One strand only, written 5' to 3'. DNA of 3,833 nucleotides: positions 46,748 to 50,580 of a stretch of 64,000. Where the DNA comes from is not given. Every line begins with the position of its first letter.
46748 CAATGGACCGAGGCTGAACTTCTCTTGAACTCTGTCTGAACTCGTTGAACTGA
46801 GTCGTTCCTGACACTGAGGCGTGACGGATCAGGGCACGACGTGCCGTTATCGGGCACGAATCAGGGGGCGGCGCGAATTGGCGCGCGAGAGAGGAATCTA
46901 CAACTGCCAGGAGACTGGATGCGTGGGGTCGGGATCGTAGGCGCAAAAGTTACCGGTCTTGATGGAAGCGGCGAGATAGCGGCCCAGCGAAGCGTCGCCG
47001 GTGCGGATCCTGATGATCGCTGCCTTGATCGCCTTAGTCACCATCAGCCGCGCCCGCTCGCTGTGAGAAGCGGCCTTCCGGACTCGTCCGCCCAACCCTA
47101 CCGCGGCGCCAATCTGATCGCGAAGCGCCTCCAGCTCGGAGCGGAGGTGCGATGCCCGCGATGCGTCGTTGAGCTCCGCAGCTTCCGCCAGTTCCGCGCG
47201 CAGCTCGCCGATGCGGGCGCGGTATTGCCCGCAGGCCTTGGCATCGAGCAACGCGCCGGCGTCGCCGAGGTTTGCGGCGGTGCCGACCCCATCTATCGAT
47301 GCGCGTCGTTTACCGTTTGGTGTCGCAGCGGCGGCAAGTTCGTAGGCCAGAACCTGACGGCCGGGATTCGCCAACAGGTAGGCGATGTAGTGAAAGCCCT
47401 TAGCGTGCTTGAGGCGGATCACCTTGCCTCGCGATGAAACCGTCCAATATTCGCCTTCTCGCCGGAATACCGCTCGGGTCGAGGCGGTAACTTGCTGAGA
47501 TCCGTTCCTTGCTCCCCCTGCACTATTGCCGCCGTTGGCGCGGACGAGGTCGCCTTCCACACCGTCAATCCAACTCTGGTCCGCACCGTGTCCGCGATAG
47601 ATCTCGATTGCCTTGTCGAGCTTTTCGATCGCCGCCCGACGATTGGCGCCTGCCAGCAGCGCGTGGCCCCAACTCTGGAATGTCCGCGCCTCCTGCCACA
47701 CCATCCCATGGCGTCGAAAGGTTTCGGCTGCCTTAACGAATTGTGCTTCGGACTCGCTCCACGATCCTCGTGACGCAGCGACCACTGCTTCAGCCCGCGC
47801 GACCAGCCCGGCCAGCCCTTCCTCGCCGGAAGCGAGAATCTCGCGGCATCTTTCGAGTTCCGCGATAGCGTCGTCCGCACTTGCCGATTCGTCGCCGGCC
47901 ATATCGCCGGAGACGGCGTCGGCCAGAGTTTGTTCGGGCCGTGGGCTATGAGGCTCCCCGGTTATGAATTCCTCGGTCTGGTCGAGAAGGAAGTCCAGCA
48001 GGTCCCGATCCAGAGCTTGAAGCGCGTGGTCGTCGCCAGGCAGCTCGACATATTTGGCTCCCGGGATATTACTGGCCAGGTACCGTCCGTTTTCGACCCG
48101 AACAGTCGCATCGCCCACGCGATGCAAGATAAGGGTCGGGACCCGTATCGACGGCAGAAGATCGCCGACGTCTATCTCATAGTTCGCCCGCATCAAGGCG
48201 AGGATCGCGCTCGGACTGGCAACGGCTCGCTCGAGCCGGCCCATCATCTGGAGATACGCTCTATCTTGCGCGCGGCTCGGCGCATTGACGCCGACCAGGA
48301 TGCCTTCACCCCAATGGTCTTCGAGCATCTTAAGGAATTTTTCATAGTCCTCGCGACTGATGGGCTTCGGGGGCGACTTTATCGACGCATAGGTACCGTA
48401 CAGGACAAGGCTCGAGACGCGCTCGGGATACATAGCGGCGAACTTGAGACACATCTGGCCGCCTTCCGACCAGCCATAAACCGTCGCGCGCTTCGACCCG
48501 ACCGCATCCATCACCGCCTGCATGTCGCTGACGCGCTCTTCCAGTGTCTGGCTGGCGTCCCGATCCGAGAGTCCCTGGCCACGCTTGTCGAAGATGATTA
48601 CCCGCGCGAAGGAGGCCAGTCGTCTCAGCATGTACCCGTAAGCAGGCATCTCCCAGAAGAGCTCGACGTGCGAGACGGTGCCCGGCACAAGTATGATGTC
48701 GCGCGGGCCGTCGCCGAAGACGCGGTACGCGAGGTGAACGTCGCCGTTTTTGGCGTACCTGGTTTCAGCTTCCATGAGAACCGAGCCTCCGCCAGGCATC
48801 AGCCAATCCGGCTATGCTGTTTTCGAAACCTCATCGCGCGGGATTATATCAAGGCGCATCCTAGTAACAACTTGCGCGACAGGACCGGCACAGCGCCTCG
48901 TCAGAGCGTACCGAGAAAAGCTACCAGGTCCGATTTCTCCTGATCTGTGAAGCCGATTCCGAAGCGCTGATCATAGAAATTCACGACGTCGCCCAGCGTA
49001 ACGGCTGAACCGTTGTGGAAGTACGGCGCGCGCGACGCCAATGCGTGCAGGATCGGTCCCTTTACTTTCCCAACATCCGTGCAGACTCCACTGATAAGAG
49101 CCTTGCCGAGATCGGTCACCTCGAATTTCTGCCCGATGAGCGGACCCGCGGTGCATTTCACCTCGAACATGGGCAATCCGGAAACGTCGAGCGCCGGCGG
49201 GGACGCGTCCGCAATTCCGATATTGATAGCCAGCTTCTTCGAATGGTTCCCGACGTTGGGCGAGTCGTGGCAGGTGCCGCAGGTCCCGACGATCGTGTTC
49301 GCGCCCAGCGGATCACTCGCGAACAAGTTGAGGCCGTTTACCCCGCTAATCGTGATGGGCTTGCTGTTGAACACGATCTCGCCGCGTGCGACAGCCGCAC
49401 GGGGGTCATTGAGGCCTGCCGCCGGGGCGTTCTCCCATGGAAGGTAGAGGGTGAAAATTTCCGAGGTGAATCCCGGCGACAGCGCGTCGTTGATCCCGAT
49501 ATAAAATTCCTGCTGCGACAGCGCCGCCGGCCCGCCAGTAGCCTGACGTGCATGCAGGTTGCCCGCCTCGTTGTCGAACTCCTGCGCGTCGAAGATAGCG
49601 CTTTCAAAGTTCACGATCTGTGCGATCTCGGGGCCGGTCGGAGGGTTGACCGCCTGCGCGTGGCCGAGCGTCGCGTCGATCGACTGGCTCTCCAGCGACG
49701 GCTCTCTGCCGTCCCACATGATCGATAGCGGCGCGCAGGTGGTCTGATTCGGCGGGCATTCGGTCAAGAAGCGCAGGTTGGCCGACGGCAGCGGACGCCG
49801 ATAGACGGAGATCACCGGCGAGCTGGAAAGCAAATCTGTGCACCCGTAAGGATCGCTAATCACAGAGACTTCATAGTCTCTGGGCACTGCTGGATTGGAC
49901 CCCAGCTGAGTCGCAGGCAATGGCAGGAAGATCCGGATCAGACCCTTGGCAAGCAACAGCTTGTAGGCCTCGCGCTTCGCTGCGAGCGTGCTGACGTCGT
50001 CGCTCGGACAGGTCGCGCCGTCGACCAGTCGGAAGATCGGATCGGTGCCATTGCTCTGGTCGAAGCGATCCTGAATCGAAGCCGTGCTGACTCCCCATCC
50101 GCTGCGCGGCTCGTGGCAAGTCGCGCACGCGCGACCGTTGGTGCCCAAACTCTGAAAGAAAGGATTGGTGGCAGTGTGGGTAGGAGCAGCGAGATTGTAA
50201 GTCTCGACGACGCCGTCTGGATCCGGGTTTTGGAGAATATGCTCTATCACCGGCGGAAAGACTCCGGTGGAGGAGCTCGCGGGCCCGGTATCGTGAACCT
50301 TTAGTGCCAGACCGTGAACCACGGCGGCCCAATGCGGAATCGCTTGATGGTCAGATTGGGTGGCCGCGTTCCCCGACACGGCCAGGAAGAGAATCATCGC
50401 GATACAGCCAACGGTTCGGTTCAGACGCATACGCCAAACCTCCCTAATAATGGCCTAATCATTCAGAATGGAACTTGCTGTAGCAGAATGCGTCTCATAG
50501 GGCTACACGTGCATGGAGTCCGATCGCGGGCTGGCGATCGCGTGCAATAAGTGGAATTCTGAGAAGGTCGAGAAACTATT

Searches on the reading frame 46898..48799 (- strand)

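Call 13: search_protein_families(library=pfam, proteins=[window:46898-48799:-], max_evalue=0.1)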
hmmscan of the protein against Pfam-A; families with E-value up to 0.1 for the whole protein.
window:46898-48799:- (633 aa): 4 families
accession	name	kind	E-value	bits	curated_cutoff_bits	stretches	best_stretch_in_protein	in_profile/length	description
PF00561.26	Abhydrolase_1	-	3e-18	66.8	25.8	1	35-261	3-241/245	alpha/beta hydrolase fold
PF12146.15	Hydrolase_4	-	2.7e-11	43.7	27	1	66-247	33-219/239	Serine aminopeptidase, S33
PF12697.13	Abhydrolase_6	-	2.8e-11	44.9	26.3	1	35-261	1-207/217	Alpha/beta hydrolase family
PF03096.20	Ndr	-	0.014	14.6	23.3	1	77-139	73-135/283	Ndr family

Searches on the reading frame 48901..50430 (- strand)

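Call 13: search_protein_families(library=pfam, proteins=[window:48901-50430:-], max_evalue=0.1)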
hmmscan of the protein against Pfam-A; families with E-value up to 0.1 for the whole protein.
window:48901-50430:- (509 aa): 6 families
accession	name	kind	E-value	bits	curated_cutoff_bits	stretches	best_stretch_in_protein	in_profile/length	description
PF03150.19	CCP_MauG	-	3.1e-05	25.1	25.6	0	98-254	20-82/149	Di-haem cytochrome c peroxidase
PF21419.2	RoxA-like_Cyt-c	-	0.00058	19.8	26.7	1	459-484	5-30/39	RoxA-like, cytochrome c-like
PF13442.11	Cytochrome_CBB3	-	0.011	16.5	27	0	376-399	6-26/68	Cytochrome C oxidase, cbb3-type, subunit III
PF14522.11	Cytochrome_C7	-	0.038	14.2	24.8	0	98-109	40-51/67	Cytochrome c7 and related cytochrome c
PF09699.15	Paired_CXXCH_1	-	0.068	13.3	20.6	0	100-108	7-15/41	Doubled CXXCH motif (Paired_CXXCH_1)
PF08166.18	PELP1_HEAT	-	0.085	13.4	25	0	379-417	15-55/61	PELP1, middle domain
